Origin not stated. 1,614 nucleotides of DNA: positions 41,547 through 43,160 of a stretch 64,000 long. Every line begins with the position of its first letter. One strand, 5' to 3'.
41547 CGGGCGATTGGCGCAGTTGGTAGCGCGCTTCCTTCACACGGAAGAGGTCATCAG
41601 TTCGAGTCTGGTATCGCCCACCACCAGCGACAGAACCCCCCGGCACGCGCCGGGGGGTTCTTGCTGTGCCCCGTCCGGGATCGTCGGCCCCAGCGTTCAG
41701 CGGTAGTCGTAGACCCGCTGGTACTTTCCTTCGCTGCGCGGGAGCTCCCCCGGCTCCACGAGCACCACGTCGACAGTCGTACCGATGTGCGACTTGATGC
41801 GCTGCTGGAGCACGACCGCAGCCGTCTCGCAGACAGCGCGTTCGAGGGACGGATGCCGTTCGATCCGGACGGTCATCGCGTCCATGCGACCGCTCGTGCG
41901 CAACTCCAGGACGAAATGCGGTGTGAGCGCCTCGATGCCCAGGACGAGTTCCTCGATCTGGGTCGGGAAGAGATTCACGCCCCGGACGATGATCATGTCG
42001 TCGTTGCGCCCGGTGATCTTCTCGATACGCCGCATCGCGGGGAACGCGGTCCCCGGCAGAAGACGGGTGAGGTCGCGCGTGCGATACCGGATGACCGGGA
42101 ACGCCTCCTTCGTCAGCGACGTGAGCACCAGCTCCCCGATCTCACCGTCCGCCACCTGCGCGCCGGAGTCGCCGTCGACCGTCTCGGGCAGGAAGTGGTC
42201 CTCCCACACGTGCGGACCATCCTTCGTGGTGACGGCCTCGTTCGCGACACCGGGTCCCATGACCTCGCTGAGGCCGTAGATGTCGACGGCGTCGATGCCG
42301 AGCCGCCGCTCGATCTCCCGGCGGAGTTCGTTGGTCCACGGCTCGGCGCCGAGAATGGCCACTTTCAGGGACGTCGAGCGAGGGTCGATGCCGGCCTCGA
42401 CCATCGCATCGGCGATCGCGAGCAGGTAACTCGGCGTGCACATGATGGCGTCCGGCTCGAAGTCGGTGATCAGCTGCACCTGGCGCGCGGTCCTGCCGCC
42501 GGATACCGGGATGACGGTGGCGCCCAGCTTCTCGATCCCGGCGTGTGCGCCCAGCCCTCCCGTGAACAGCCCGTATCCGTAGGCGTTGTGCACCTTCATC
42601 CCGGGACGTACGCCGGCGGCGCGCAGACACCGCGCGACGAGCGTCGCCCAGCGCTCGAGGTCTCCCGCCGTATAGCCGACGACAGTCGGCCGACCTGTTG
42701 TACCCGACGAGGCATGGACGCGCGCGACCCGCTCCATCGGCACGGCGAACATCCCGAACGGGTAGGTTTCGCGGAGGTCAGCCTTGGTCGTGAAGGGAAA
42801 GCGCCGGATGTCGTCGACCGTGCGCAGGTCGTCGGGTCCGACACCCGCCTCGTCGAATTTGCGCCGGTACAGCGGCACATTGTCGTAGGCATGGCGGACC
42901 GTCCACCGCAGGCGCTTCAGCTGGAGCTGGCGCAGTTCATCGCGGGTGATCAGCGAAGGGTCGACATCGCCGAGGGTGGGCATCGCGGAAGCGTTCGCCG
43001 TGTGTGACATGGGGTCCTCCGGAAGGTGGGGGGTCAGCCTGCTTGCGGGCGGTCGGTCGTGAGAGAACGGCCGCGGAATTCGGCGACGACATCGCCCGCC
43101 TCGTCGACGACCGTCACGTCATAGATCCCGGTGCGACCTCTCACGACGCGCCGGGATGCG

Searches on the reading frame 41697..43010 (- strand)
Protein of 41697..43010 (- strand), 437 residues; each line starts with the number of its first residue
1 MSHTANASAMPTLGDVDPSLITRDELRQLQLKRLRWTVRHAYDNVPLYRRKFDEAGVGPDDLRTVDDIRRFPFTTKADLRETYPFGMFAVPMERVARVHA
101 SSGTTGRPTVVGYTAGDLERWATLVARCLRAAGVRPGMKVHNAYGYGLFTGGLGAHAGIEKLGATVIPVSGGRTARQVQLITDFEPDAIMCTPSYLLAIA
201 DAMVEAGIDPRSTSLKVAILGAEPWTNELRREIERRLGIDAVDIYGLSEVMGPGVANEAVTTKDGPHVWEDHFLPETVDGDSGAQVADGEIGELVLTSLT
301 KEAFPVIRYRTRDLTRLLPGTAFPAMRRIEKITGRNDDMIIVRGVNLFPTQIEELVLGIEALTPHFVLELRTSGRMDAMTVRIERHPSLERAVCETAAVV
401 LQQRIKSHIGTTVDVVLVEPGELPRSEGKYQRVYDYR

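Call 41: search_protein_families(library=pfam, proteins=[window:41697-43010:-], max_evalue=0.01)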
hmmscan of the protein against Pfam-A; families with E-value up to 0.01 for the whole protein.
window:41697-43010:- (437 aa): 2 families
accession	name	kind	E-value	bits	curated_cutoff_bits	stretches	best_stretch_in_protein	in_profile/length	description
PF14535.12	AMP-binding_C_2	-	1.4e-23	83.4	25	1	344-437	1-96/96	AMP-binding enzyme C-terminal domain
PF00501.34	AMP-binding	-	2.1e-13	50.3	29.9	1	93-296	162-374/384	AMP-binding enzyme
